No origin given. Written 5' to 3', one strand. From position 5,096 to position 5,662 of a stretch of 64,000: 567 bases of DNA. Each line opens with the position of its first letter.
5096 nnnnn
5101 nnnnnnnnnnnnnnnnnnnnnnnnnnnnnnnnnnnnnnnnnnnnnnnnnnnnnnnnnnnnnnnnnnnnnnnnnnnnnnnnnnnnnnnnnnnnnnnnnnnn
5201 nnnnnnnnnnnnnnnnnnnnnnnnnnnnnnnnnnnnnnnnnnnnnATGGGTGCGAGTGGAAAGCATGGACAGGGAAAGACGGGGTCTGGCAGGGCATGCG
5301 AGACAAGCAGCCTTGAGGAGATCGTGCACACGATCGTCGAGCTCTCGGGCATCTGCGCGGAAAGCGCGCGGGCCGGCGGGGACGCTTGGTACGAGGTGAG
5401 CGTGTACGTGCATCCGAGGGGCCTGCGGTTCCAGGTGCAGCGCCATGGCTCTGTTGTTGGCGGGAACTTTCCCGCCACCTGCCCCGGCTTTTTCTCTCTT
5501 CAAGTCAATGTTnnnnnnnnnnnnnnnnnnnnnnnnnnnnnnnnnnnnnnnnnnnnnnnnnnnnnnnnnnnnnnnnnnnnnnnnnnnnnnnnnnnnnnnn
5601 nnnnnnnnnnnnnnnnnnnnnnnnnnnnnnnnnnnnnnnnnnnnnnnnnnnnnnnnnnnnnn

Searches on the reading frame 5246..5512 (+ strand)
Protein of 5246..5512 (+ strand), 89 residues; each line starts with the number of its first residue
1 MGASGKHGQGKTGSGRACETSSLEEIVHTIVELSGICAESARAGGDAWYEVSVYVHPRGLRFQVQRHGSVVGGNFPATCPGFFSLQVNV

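Call 8: find_homologous_proteins(query=window:5246-5512:+, max_evalue=0.01)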
Query window:5246-5512:+ (89 aa): 8 proteins with E <= 0.01 among 9 candidates.
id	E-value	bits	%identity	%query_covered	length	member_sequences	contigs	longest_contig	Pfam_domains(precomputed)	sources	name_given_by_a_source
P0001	1.1e-53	197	100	100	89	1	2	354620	-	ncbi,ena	-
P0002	2.5e-45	170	88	100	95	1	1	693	-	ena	-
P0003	4.4e-37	144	87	85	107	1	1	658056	-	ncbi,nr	ncbi:MAG: hypothetical protein KGH57_01220 [Candidatus Micrarchaeota archaeon]|nr:hypothetical prote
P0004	4.2e-33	131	69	99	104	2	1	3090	-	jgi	jgi:hypothetical protein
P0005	2.4e-31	125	81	82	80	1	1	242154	-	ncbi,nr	ncbi:MAG: hypothetical protein KGI04_00210 [Candidatus Micrarchaeota archaeon]|nr:hypothetical prote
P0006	3.8e-30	122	74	87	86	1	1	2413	-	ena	-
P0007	3.8e-28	115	72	89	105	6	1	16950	-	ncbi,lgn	-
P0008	4.2e-20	89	59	92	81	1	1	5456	-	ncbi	-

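Call 9: search_protein_families(library=pfam, proteins=[window:5246-5512:+], max_evalue=0.1)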
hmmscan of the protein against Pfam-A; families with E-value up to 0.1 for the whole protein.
window:5246-5512:+ (89 aa): 0 families

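Call 11: find_encoding_contigs(protein=P0003, flank=3000, max_places=3)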
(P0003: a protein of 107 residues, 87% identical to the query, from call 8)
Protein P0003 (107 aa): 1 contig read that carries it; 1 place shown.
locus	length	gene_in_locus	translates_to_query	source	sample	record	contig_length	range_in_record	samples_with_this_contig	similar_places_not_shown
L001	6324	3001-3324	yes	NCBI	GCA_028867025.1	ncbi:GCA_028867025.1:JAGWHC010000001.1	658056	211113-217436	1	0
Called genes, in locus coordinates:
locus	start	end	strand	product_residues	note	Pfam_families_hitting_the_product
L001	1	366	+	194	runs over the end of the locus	-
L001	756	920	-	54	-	-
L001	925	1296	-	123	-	-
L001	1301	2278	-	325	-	-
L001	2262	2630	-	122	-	-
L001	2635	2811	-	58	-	-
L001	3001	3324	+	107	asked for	-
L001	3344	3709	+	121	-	PF13650:Asp_protease_2, PF13975:gag-asp_proteas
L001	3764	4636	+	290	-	-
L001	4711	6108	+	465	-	PF00382:TFIIB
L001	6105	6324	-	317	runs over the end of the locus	-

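Call 12: find_encoding_contigs(protein=P0005, flank=3000, max_places=3)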
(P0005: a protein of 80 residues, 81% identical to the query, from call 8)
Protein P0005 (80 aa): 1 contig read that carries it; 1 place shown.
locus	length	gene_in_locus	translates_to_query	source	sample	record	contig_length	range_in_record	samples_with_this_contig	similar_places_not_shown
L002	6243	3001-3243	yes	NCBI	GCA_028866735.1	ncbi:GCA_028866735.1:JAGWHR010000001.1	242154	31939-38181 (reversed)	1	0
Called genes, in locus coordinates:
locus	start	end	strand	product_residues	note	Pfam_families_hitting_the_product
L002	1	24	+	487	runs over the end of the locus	-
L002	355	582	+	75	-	-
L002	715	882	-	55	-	-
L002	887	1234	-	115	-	-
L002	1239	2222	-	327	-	-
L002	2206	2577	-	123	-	-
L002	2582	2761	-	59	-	-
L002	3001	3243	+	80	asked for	-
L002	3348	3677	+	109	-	PF13650:Asp_protease_2, PF13975:gag-asp_proteas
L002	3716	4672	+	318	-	-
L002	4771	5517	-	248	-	PF24894:Hexapep_GlmU (faint), PF00132:Hexapep (faint), PF07959:Fucose_pyrophosphorylase (faint), PF25084:LbH_EIF2B (weak), PF25087:GMPPB_C (weak), PF25247:LbH_GLGC (weak), PF25084:LbH_EIF2B, PF25087:GMPPB_C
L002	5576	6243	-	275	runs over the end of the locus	-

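Call 13: find_encoding_contigs(protein=P0007, flank=3000, max_places=2)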
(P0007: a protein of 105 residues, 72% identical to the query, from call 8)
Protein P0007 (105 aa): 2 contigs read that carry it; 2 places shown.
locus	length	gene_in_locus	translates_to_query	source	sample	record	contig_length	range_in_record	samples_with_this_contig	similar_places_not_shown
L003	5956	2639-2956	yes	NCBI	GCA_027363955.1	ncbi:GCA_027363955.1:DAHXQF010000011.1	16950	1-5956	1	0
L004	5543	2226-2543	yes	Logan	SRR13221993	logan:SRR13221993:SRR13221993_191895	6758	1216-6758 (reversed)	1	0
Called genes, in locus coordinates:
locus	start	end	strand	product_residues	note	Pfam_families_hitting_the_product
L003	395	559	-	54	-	-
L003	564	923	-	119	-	-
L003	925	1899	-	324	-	-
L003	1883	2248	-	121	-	-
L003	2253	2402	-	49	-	-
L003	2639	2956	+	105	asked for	-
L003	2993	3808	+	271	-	-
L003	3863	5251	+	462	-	PF00382:TFIIB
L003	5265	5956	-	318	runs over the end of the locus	-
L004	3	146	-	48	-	?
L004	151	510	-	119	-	-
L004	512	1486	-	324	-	-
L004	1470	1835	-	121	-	-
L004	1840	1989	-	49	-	-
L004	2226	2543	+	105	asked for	-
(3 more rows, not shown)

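Call 14: find_encoding_contigs(protein=P0008, flank=3000, max_places=2)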
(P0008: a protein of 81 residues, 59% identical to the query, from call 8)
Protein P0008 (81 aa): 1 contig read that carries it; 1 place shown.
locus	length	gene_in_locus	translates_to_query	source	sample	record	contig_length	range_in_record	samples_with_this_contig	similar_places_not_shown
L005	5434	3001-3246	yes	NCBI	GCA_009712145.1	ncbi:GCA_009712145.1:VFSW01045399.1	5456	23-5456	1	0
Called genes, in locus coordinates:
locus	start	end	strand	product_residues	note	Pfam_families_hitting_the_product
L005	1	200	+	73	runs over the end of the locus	?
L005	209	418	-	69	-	PF10049:DUF2283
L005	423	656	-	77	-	PF14076:DUF4258 (weak)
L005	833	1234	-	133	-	-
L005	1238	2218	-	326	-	-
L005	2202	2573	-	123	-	-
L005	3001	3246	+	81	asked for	-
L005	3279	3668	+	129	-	PF13650:Asp_protease_2, PF13975:gag-asp_proteas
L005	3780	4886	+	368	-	-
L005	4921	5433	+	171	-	?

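Call 15: find_encoding_contigs(protein=P0004, flank=3000, max_places=2)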
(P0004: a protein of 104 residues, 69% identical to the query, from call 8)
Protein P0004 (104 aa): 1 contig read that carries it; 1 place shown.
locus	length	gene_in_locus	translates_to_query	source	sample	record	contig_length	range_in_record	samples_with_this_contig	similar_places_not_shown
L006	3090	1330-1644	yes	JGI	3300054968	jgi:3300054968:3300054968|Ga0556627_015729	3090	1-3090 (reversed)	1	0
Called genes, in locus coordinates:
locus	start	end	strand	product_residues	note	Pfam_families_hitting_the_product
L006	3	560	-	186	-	?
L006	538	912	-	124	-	-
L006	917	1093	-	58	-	-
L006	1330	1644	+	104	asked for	-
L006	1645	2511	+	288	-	-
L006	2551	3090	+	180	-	?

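Call 16: find_encoding_contigs(protein=P0006, flank=3000, max_places=2)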
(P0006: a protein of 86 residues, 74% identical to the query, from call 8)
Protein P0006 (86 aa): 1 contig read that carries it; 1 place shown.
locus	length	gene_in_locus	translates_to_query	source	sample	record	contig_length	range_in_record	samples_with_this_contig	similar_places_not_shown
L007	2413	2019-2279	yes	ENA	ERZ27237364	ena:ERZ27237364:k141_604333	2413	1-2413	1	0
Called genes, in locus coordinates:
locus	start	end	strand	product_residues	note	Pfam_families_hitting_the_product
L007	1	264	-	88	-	?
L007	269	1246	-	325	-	-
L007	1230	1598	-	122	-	-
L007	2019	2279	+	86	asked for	-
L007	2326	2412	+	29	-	?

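Call 17: find_encoding_contigs(protein=P0002, flank=3000, max_places=2)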
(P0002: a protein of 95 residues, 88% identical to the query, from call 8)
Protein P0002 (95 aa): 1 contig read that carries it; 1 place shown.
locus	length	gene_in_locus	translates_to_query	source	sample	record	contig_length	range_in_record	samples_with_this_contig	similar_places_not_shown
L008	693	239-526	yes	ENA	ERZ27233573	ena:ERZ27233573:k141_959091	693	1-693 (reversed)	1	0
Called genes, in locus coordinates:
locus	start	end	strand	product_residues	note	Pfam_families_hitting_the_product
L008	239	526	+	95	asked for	-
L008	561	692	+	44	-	?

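Call 21: find_related_loci(query=A1, collection=genome_contigs, flank=1500)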
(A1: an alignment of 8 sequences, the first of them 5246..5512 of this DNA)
Query A1 (89 aa) in genome_contigs; peptide patterns used: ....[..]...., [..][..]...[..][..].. (x = any residue, [..] = any of these).
102 stretches matched a pattern; 4 encode a relative of the query (tblastn E <= 1e-3); 4 distinct loci.
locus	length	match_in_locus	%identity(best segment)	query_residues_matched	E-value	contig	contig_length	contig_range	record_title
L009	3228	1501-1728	87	1-76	2e-42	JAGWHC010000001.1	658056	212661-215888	MAG: Candidatus Micrarchaeota archaeon isolate REEA67 REEA67_1_length_658056_cov_14.283628, whole genome shotgun sequenc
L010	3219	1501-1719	81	4-76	1e-36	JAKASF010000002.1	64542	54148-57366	MAG: Candidatus Micrarchaeota archaeon isolate YP1.bin29 NODE_431_length_64542_cov_2.115501, whole genome shotgun sequen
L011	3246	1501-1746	72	1-79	2e-33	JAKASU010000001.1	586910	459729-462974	MAG: Candidatus Micrarchaeota archaeon isolate YP1.bin77 NODE_7_length_586910_cov_38.658937, whole genome shotgun sequen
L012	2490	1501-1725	61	1-76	2e-28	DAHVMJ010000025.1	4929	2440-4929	MAG TPA_asm: Candidatus Micrarchaeota archaeon isolate clean546 NODE_25_length_4929_cov_6.631492, whole genome shotgun s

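Call 32: search_protein_representatives(alignment_id=A1)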
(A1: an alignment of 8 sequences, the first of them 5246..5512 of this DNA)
Query: 8 sequences, 89 profile positions. Proteins with E-value up to 0.001 (for the whole library): 18; up to 1e-10: 6; up to 1e-30: 4. The best 18 are listed.
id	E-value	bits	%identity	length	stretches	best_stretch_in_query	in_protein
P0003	2.8e-45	168.3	-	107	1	1-85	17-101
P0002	3.1e-44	165.0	-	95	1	2-89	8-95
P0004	2.1e-42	159.1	-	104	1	1-85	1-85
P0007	3.1e-41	155.4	-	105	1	1-84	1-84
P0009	1.5e-24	101.9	-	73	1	24-82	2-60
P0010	2.5e-11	59.5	-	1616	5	54-78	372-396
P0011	2.1e-10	56.5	-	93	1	12-78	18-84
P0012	6.0e-10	55.1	-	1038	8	40-57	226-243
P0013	1.5e-07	47.4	-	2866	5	22-78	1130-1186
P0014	3.0e-06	43.2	-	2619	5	52-82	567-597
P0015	6.2e-06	42.2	-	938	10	28-57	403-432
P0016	1.0e-05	41.5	-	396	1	20-69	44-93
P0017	1.4e-05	41.0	-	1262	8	41-57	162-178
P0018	2.3e-05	40.4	-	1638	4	32-80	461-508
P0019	2.8e-05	40.1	-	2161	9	59-78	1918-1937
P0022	5.4e-04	36.0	-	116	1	17-69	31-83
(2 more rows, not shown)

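Call 34: predict_structure(alignment_id=A1)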
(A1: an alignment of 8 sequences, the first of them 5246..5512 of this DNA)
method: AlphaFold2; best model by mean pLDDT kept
length: 89 residues; sequences in the alignment: 8
mean_pLDDT: 63.7   pTM: 0.53
mean pLDDT of the five models: 63.7, 60.9, 56.2, 54.4, 52.3
residues with pLDDT >= 90: 0; 70-90: 47; 50-70: 9; < 50: 33
segments of 3 or more residues with pLDDT < 50: 1-19, 76-89
pLDDT, mean of each block of 10 residues (from residue 1): 40 40 76 84 84 78 79 50 39
secondary structure, 60 per line:
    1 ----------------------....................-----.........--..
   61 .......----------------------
elements in order: H23-42 E48-56 E59-67

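Call 36: search_protein_families(library=ncbifam, proteins=[window:5246-5512:+, P0011, P0022, P0016], max_evalue=0.1)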
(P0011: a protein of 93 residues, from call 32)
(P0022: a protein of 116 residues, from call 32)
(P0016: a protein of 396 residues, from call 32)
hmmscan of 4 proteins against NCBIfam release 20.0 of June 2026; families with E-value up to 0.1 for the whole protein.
window:5246-5512:+ (89 aa): 0 families

P0011 (93 aa): 0 families

P0022 (116 aa): 0 families

P0016 (396 aa): 8 families
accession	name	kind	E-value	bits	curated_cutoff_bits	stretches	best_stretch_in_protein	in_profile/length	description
TIGR00587.1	nfo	subfamily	1.1e-62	211.8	129.65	1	123-381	2-274/279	deoxyribonuclease IV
NF002199.0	PRK01060.1-4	equivalog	1.7e-51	175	315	1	123-374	3-268/282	deoxyribonuclease IV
NF002197.0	PRK01060.1-2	equivalog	5.1e-49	166.9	376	1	121-377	9-279/289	deoxyribonuclease IV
NF002196.0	PRK01060.1-1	equivalog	8.8e-46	156.5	333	1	122-375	2-267/297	deoxyribonuclease IV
NF002198.0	PRK01060.1-3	equivalog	1e-38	133.4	244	1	121-371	2-239/253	deoxyribonuclease IV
NF041277.1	coba_remo_CbiR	equivalog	5.6e-10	39.1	105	1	152-357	33-224/249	cobamide remodeling phosphodiesterase CbiR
NF007360.0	PRK09856.1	equivalog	0.01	15.4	305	1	133-324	14-212/276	fructoselysine 3-epimerase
NF035939.1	TIM_EboE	equivalog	0.07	11.9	250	0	222-324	163-248/379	metabolite traffic protein EboE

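Call 39: fold_search(model_id=the predicted structure, library=pdb)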
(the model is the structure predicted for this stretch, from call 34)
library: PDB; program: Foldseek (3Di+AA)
matches with E <= 10: 239; with E <= 0.001: 0
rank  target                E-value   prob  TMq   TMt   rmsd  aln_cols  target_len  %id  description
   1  7oxx_A                7.0e-01  0.05  0.19  0.14  19.8        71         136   13  CrabP2 mutant R30AK31A (released 2022-07-13)
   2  2znh_A                7.5e-01  0.12  0.24  0.06  21.4        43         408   16  Crystal Structure of a Domain-Swapped Serpin Dimer (released 2008-10-21)
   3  2znh_B                1.0e+00  0.16  0.24  0.06   6.9        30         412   17  Crystal Structure of a Domain-Swapped Serpin Dimer (released 2008-10-21)
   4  5gvu_C                1.0e+00  0.05  0.18  0.06  11.1        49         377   12  crystal structure of BVDV NS3 helicase domain (released 2017-09-13)
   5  7oxx_B                1.2e+00  0.04  0.18  0.13  19.9        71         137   14  CrabP2 mutant R30AK31A (released 2022-07-13)
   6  8fwm_AS               1.5e+00  0.04  0.23  0.15  26.3        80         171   11  Structure of tail-neck junction of Agrobacterium phage Milano (released 2023-12-06)
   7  9rah_A                1.8e+00  0.03  0.19  0.04  16.0        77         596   16  Autoinhibited PhiC31 integrase-attL complex (released 2026-02-11)
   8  4qhb_D                1.8e+00  0.02  0.16  0.06   5.9        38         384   18  Crystal structure of a putative hydrolase (BVU_2763) from Bacteroides vulgatus ATCC 8482 at 2.44 A resolution (released 2014-06-18)
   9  4qhb_A                1.8e+00  0.02  0.16  0.06   5.9        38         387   18  Crystal structure of a putative hydrolase (BVU_2763) from Bacteroides vulgatus ATCC 8482 at 2.44 A resolution (released 2014-06-18)
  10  3p9a_F                1.8e+00  0.02  0.14  0.11  18.9        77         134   14  An atomic view of the nonameric small terminase subunit of Bacteriophage P22 (released 2012-05-09)
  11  4qhb_B                1.9e+00  0.04  0.16  0.06   5.7        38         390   18  Crystal structure of a putative hydrolase (BVU_2763) from Bacteroides vulgatus ATCC 8482 at 2.44 A resolution (released 2014-06-18)
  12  2cjr_A                2.0e+00  0.03  0.16  0.13   7.6        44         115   14  Crystal structure of oligomerization domain of SARS coronavirus nucleocapsid protein. (released 2007-04-10)
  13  2lq6_MODEL_1_A        2.2e+00  0.15  0.27  0.29   2.4        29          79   21  Solution structure of BRD1 PHD2 finger (released 2012-10-24)
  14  6wji_A                2.2e+00  0.05  0.21  0.18   7.7        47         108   11  2.05 Angstrom Resolution Crystal Structure of C-terminal Dimerization Domain of Nucleocapsid Phosphoprotein from SARS- (released 2020-04-22)
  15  7f2b_A                2.2e+00  0.04  0.20  0.18   7.7        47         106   11  Crystal structure of SARS-CoV-2 nucleocapsid protein C-terminal RNA binding domain at 2.0A resolution (released 2021-09-01)
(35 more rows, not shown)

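Call 58: find_homologous_proteins(query=A5, max_evalue=0.001)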
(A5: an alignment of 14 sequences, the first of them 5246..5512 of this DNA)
Query A5 (14 sequences) (89 aa, profile of the alignment): 22 proteins with E <= 0.001 among 1751 candidates.
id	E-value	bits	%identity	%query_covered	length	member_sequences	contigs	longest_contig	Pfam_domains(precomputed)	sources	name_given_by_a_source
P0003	1.8e-34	135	87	85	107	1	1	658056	-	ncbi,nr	ncbi:MAG: hypothetical protein KGH57_01220 [Candidatus Micrarchaeota archaeon]|nr:hypothetical prote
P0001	1.4e-32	129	100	100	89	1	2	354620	-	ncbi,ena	-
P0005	8.6e-32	127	81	82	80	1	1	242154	-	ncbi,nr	ncbi:MAG: hypothetical protein KGI04_00210 [Candidatus Micrarchaeota archaeon]|nr:hypothetical prote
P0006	3.7e-31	125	74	87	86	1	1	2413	-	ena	-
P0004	6.2e-31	124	69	99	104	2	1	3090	-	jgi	jgi:hypothetical protein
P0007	1.8e-30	122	72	89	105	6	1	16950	-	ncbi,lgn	-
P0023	2.2e-30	122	80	85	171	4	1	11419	-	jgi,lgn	-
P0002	2.4e-29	119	88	100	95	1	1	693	-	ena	-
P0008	6.6e-27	111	59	92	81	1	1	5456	-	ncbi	-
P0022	3.1e-22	96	33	67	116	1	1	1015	-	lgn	-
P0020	2.3e-18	84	33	64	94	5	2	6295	-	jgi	-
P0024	6.1e-18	82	44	52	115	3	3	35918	-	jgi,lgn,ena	jgi:hypothetical protein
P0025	1.3e-17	81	30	63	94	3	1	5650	-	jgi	-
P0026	6.5e-16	76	30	48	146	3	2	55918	-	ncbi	ncbi:MAG: hypothetical protein ACP5GD_00895 [Candidatus Micrarchaeia archaeon]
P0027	6.5e-14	69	29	46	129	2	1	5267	-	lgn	-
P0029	1.8e-13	68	28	45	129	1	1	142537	-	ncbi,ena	-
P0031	4.3e-12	64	40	61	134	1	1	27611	-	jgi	jgi:hypothetical protein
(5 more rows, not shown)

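Call 59: find_encoding_contigs(protein=P0026, flank=2500, max_places=1)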
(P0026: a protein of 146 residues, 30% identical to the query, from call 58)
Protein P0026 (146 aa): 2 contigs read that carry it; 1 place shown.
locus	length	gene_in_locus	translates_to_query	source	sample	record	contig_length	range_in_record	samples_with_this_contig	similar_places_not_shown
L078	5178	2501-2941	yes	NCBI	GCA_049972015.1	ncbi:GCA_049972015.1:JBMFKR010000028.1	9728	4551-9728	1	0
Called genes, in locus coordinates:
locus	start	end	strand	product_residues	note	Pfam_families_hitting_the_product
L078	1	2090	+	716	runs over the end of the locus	PF01326:PPDK_N, PF00391:PEP-utilizers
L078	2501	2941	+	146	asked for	-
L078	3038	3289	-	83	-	-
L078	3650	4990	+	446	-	PF13404:HTH_AsnC-type, PF13412:HTH_24 (weak)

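Call 60: find_encoding_contigs(protein=P0029, flank=2500, max_places=1)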
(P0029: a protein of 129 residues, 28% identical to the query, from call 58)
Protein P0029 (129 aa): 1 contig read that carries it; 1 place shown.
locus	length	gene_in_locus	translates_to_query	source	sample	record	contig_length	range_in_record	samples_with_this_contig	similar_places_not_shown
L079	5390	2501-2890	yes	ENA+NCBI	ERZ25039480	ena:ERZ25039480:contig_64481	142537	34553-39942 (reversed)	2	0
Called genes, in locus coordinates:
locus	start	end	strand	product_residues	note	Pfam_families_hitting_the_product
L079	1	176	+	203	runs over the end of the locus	PF06168:DUF981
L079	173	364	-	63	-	-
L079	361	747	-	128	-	-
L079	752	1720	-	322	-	-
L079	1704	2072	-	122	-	-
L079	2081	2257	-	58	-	-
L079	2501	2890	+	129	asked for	-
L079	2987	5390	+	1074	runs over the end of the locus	PF25596:CPSase_L_D1, PF02786:CPSase_L_D2, PF02787:CPSase_L_D3, PF25596:CPSase_L_D1, PF02786:CPSase_L_D2, PF02222:ATP-grasp, PF07478:Dala_Dala_lig_C, PF02142:MGS, +4 more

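Call 61: find_encoding_contigs(protein=P0024, flank=2500, max_places=1)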
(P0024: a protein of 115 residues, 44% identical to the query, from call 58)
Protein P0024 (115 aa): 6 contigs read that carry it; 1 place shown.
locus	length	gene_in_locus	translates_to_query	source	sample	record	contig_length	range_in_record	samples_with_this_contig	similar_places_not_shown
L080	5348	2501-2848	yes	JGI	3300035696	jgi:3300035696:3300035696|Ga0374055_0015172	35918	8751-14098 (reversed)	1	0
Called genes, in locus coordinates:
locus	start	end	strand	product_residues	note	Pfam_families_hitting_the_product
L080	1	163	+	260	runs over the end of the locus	PF12679:ABC2_membrane_2, PF12730:ABC2_membrane_4 (weak), PF12698:ABC2_membrane_3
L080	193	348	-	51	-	-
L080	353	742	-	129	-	-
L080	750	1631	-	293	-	-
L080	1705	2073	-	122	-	-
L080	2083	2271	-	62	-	-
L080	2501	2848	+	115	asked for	-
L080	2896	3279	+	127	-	PF00293:NUDIX, PF14815:NUDIX_4 (weak)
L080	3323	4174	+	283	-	PF01261:AP_endonuc_2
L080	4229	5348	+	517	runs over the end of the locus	PF01935:DUF87, PF10412:TrwB_AAD_bind (faint), PF13401:AAA_22 (faint), PF12846:AAA_10 (weak)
